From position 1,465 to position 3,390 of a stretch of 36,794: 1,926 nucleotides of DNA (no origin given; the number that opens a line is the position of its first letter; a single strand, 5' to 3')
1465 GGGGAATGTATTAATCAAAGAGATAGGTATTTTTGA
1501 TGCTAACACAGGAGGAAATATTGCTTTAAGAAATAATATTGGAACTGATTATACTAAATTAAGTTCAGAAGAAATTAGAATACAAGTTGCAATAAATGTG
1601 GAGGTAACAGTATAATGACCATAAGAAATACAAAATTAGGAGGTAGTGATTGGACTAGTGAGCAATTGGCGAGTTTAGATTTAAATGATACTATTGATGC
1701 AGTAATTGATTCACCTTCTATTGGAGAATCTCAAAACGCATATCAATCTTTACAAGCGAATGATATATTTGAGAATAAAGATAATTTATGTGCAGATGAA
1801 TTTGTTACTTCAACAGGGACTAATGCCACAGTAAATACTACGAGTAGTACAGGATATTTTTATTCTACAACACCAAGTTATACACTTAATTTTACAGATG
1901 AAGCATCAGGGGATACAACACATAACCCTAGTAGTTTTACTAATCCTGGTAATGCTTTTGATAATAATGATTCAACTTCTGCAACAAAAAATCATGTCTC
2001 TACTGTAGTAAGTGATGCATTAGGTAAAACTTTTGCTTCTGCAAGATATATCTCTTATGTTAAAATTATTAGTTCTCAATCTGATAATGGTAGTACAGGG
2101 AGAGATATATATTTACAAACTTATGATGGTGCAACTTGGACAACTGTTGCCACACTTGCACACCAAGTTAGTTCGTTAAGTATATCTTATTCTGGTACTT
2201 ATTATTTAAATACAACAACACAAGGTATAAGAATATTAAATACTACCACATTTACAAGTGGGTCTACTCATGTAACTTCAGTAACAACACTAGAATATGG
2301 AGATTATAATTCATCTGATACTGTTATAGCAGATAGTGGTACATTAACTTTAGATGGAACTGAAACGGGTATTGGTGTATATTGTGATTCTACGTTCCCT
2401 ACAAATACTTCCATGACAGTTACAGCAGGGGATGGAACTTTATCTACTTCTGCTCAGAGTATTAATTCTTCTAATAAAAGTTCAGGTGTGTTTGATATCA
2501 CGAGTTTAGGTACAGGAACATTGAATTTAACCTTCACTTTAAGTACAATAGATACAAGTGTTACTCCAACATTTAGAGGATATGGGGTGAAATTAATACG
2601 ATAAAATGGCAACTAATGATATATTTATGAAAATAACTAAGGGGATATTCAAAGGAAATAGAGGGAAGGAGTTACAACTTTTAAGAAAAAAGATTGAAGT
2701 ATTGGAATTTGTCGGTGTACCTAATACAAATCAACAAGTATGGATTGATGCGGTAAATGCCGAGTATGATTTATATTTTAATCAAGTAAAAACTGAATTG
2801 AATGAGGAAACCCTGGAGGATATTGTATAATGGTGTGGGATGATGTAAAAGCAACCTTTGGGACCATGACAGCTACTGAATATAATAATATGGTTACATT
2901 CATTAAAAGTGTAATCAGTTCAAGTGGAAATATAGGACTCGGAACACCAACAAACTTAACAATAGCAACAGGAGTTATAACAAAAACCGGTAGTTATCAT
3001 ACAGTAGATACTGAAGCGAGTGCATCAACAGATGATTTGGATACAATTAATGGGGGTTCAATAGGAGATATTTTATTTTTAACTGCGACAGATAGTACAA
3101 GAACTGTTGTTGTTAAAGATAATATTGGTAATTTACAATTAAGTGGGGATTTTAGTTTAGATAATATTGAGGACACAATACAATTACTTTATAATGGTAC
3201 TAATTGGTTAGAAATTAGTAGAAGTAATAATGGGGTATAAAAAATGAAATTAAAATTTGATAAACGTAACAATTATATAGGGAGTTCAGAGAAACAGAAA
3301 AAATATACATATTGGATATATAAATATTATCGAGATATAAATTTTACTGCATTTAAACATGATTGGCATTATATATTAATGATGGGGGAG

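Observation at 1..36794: Archaeal-type promoter grammar: an invariant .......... 10-mer 19-22 nt upstream of start codons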

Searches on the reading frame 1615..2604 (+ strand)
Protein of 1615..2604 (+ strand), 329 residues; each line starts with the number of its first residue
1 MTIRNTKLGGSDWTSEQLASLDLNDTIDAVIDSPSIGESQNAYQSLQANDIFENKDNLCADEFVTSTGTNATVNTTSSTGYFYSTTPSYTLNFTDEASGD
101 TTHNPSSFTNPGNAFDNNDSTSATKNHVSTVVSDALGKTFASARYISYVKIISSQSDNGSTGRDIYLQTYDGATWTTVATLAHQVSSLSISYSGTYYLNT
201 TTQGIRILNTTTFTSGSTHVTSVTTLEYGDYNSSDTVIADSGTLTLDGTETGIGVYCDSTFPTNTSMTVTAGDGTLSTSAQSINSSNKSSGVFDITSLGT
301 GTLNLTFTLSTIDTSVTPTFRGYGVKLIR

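Call 6: search_protein_families(library=pfam, proteins=[window:1615-2604:+], max_evalue=0.01)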
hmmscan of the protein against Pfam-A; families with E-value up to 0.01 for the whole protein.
window:1615-2604:+ (329 aa): 0 families

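Call 10: search_protein_families(library=phrogs, proteins=[window:1615-2604:+], max_evalue=0.001)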
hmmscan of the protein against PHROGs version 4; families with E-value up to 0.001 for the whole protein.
window:1615-2604:+ (329 aa): 0 families

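Call 69: search_protein_families(library=phrogs, proteins=[window:1615-2604:+], max_evalue=0.001)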
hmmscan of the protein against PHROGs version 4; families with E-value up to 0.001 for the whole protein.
window:1615-2604:+ (329 aa): 0 families

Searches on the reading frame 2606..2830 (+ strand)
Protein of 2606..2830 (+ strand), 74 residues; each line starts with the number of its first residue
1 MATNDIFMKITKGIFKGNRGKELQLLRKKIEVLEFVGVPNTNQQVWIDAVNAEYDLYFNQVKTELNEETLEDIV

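Call 40: search_protein_families(library=pfam, alignment_id=A2, max_evalue=0.01)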
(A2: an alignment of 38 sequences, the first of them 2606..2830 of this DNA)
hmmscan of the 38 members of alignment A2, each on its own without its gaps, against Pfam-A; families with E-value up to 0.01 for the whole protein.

A. member 1, window:2606-2830:+ (74 aa): 0 families

B. families by the number of members that match (of 38 scanned): 7 families
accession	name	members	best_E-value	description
PF00145.23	DNA_methylase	1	3.3e-06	C-5 cytosine-specific DNA methylase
PF02195.25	ParB_N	1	4.8e-06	ParB N-terminal domain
PF23145.1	Zf_2nd_IFT121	1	0.00061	IFT121, second zinc finger domain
PF13256.11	DUF4047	1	0.0035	Domain of unknown function (DUF4047)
PF11491.13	DUF3213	1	0.004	Protein of unknown function (DUF3213)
PF13012.11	MitMem_reg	1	0.0087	Maintenance of mitochondrial structure and function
PF01015.23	Ribosomal_S3Ae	1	0.0089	Ribosomal S3Ae family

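Call 41: search_protein_families(library=phrogs, alignment_id=A2, max_evalue=0.001)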
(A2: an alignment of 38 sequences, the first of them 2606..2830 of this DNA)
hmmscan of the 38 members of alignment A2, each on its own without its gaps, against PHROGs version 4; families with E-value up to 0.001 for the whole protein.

A. member 1, window:2606-2830:+ (74 aa): 0 families

B. families by the number of members that match (of 38 scanned): 27 families (the first 25 are shown)
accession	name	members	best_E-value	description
phrog_620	-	1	3.2e-28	ParB-like partition protein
phrog_930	-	1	6.5e-27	ParB-like partition protein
phrog_15396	-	1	3.5e-25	ParB-like partition nuclease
phrog_498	-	1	1e-23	DNA methyltransferase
phrog_940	-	1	5.6e-16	nuclease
phrog_18056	-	1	5.2e-15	ParB-like partition nuclease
phrog_8071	-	1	1.9e-13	ParB-like partition protein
phrog_4715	-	1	1.9e-10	ParB-like partition protein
phrog_5475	-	1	1.6e-09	-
phrog_9353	-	1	2.5e-09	-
phrog_17284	-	1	2.6e-09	-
phrog_116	-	1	6.4e-09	DNA methyltransferase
phrog_26387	-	1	2.5e-07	ParB-like partition nuclease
phrog_26377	-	1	4.6e-07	ParB-like partition protein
phrog_723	-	1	1.9e-06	ParB-like partition protein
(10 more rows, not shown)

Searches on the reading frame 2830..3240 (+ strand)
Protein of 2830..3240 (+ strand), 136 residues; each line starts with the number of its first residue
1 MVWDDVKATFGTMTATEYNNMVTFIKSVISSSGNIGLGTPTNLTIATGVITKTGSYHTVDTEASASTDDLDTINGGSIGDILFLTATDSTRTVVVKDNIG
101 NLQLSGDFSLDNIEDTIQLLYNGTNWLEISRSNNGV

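Call 9: search_protein_families(library=pfam, proteins=[window:2830-3240:+], max_evalue=0.01)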
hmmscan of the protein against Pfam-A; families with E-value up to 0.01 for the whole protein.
window:2830-3240:+ (136 aa): 0 families

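Call 69: search_protein_families(library=phrogs, proteins=[window:2830-3240:+], max_evalue=0.001)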
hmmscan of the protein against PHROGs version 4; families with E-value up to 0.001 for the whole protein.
window:2830-3240:+ (136 aa): 1 family
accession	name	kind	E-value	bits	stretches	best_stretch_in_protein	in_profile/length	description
phrog_33904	-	tail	1.3e-05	25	1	64-134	475-542/542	tail fiber protein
